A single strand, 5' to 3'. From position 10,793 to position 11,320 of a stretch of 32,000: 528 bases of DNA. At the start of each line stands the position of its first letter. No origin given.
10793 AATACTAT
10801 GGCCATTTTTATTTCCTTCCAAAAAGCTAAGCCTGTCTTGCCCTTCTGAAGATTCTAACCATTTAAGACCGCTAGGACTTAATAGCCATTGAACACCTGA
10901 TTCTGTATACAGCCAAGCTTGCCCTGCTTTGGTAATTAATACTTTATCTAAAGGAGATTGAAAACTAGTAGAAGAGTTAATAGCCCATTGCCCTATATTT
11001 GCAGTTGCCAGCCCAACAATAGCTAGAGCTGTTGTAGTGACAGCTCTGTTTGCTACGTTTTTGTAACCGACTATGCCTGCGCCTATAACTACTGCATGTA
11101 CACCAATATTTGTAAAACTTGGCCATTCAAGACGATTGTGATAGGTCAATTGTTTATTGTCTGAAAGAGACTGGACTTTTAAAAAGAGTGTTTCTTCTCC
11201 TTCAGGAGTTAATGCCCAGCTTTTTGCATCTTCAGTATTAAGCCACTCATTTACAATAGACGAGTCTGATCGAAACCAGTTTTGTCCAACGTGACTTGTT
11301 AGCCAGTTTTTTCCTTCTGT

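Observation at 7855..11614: Tandem pair of paralogous Trp-rich nonapeptide-repeat proteins with signal peptide and central hydrophobic hairpin; no family I can name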

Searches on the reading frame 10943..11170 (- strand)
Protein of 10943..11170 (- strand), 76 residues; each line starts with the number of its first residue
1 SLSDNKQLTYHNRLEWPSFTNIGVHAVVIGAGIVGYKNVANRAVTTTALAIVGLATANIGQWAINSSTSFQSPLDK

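Call 37: search_protein_families(library=pfam, proteins=[window:10943-11170:-], max_evalue=10)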
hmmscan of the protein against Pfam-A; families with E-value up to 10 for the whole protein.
seq(76 aa): 0 families
